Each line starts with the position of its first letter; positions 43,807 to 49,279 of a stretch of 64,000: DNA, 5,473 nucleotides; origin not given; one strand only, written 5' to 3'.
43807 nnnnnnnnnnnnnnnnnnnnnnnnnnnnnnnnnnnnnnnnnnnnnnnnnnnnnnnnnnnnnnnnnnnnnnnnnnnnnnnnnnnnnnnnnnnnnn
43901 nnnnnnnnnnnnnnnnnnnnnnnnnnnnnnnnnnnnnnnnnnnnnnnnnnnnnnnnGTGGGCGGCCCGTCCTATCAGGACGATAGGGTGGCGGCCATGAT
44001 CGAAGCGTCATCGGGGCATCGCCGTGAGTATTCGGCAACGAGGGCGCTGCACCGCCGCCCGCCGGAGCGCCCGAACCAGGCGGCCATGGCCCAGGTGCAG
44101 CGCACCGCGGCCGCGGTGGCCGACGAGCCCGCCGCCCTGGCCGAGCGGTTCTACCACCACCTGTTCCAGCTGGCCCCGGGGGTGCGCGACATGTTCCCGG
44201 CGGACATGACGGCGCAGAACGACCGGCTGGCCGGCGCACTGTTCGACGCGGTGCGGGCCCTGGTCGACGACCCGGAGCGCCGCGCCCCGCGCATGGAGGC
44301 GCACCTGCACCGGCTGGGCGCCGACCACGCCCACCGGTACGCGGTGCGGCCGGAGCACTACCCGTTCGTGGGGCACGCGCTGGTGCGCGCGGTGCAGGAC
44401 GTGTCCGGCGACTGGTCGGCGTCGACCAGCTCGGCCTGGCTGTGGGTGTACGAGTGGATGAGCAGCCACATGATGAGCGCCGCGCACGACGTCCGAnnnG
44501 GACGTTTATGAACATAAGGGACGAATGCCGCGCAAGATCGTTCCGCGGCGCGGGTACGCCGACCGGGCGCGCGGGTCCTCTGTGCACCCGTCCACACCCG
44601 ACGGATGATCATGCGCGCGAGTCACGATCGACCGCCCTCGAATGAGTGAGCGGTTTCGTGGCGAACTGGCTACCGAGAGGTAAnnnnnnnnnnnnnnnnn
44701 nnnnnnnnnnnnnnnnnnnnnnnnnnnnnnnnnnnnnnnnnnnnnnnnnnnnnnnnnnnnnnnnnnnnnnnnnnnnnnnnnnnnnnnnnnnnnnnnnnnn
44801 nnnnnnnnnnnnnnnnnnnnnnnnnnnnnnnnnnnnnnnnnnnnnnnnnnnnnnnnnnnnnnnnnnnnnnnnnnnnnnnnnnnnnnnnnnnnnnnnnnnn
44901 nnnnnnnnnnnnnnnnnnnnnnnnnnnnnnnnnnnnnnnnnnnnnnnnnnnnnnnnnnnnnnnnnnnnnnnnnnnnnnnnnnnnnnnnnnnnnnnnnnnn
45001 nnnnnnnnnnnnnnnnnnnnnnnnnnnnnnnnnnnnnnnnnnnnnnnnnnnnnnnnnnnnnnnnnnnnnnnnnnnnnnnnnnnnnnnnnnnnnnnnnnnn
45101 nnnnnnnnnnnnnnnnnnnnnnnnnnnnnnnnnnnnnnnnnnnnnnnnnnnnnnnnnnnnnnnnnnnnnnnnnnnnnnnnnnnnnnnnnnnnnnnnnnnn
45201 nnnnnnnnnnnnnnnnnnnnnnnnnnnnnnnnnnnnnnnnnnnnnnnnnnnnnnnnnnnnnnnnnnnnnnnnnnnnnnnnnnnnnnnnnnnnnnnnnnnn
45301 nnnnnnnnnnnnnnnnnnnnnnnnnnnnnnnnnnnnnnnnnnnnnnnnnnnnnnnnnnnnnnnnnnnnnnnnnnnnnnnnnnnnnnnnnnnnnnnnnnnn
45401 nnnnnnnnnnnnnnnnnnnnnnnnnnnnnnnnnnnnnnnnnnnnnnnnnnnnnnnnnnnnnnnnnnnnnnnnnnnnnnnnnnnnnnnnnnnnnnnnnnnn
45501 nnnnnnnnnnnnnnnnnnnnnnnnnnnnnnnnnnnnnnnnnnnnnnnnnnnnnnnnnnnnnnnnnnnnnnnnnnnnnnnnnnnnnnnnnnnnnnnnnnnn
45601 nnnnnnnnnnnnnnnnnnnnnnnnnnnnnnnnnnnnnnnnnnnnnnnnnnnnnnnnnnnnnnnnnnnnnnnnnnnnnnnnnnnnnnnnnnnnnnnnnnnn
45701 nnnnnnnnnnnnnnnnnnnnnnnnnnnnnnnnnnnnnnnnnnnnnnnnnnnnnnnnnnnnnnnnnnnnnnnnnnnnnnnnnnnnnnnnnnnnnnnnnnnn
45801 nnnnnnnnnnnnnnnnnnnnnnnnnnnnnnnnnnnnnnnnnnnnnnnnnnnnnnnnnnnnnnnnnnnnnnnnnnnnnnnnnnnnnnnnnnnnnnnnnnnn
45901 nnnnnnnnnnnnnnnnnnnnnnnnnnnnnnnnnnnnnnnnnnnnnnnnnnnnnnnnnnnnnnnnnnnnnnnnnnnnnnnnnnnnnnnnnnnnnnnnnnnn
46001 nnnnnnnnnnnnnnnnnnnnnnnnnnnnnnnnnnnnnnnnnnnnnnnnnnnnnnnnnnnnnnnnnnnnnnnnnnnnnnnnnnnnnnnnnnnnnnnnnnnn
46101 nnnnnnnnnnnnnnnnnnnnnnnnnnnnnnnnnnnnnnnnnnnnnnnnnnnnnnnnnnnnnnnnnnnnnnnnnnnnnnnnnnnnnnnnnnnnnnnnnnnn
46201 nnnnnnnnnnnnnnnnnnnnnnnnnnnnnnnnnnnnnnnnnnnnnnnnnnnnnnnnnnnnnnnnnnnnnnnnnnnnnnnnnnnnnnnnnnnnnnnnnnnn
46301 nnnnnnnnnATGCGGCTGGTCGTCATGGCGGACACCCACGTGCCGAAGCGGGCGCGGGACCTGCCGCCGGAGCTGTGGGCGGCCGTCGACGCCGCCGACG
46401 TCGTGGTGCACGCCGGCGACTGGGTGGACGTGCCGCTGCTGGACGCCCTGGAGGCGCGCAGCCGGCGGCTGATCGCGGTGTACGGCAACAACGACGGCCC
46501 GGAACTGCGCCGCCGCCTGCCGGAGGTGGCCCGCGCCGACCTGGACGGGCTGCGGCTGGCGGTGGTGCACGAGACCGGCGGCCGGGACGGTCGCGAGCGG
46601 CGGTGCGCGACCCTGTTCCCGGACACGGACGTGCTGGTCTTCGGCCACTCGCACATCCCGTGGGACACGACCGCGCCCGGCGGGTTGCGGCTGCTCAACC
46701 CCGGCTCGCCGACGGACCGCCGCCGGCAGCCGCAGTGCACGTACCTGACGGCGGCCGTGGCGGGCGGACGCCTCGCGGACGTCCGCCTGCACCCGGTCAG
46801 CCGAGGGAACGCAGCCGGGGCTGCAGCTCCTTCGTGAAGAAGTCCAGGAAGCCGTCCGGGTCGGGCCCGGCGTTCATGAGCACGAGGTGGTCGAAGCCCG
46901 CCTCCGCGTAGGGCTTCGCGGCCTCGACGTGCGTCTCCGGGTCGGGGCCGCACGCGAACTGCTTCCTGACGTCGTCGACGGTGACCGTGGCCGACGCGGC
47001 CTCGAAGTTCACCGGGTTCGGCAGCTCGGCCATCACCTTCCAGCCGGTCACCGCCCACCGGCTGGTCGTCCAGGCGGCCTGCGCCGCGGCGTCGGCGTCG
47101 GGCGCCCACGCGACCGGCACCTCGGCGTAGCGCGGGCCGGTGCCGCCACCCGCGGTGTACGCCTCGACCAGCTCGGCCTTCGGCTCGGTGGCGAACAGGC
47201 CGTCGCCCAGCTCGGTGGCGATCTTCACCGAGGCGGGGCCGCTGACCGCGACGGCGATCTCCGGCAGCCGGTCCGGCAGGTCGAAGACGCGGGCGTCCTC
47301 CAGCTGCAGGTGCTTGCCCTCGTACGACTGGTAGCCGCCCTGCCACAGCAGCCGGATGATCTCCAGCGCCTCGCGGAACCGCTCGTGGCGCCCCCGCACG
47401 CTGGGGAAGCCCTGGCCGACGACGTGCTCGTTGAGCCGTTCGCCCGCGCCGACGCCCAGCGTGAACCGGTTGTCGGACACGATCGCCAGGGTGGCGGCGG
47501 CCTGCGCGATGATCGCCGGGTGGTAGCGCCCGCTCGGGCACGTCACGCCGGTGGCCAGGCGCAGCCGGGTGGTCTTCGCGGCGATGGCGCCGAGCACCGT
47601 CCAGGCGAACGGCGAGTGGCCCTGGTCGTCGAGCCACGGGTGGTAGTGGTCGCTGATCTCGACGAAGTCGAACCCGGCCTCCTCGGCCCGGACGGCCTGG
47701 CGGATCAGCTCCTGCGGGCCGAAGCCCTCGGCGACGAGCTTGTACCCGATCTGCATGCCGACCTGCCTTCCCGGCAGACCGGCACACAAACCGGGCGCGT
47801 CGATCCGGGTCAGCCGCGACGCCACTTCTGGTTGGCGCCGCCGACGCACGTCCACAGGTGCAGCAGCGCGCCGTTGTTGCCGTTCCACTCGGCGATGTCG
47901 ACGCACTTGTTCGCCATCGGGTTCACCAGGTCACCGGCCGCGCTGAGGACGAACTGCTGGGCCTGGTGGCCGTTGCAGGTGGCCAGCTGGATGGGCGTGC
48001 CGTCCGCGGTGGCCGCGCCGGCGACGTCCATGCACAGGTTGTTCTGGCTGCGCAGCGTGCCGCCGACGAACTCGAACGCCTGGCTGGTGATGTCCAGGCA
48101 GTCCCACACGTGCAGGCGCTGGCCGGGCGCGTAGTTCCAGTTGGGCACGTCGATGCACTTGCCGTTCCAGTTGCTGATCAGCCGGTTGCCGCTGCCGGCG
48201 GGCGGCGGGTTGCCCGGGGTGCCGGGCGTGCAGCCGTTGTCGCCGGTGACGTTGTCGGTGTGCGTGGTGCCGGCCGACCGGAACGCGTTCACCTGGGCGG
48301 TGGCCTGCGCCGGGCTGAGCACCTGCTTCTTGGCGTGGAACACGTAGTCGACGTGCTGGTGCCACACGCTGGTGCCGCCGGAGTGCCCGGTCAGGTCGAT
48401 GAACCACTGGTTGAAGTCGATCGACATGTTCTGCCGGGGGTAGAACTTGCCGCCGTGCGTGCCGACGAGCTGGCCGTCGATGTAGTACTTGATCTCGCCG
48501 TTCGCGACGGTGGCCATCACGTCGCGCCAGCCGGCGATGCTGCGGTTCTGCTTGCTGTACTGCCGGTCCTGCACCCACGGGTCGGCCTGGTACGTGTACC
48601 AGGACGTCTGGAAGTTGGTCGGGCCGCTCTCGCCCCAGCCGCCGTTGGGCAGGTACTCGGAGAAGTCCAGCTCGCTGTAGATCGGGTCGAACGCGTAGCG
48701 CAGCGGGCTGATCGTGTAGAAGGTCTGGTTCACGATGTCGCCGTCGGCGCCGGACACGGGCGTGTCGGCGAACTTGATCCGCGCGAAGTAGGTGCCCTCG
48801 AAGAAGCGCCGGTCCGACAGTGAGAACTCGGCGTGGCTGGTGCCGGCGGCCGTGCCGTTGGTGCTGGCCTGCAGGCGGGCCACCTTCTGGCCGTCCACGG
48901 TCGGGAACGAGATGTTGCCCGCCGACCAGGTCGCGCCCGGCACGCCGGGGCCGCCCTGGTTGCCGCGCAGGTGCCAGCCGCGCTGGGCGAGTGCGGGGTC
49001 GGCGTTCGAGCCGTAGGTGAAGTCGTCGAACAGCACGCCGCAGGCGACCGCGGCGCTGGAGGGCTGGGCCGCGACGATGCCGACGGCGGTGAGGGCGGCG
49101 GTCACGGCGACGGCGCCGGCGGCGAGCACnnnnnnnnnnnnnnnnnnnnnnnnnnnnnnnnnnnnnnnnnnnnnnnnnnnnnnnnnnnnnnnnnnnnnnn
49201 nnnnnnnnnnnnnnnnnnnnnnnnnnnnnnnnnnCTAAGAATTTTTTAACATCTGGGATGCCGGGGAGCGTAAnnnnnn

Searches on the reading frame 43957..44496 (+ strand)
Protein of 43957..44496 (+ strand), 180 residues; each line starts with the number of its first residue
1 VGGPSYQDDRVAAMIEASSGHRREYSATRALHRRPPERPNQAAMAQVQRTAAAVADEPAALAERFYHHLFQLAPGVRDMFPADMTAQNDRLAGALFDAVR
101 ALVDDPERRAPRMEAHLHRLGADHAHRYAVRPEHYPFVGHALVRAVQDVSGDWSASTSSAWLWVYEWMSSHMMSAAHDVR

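Call 68: search_protein_families(library=pfam, proteins=[window:43957-44496:+], max_evalue=0.0001)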
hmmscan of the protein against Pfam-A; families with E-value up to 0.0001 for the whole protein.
window:43957-44496:+ (180 aa): 1 family
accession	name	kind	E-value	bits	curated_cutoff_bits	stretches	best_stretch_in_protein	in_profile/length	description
PF00042.28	Globin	-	7.1e-11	43.1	22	1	64-166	2-111/117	Globin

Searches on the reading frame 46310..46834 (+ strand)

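Call 68: search_protein_families(library=pfam, proteins=[window:46310-46834:+], max_evalue=0.0001)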
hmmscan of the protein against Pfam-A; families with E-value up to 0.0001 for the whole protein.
window:46310-46834:+ (175 aa): 2 families
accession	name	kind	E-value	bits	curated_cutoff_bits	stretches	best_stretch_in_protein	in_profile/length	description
PF12850.12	Metallophos_2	-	7.9e-31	107.6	27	1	1-150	1-151/154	Calcineurin-like phosphoesterase superfamily domain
PF00149.33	Metallophos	-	1.3e-07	32.7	21.5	1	1-71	1-81/191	Calcineurin-like phosphoesterase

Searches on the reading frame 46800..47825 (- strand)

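Call 68: search_protein_families(library=pfam, proteins=[window:46800-47825:-], max_evalue=0.0001)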
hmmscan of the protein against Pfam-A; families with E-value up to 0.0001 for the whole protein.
window:46800-47825:- (342 aa): 1 family
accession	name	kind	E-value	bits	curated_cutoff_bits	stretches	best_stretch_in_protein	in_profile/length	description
PF00296.26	Bac_luciferase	-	1.9e-49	169.2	27.9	1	30-313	15-314/314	Luciferase-like monooxygenase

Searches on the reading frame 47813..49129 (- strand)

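Call 68: search_protein_families(library=pfam, proteins=[window:47813-49129:-], max_evalue=0.0001)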
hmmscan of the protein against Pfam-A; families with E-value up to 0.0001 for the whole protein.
window:47813-49129:- (439 aa): 2 families
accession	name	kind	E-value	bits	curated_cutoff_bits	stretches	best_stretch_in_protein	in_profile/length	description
PF00652.28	Ricin_B_lectin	-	2.7e-22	79.7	29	1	319-436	7-126/126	Ricin-type beta-trefoil lectin domain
PF14200.12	RicinB_lectin_2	-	4.8e-20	72.5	25.6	2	362-426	21-89/89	Ricin-type beta-trefoil lectin domain-like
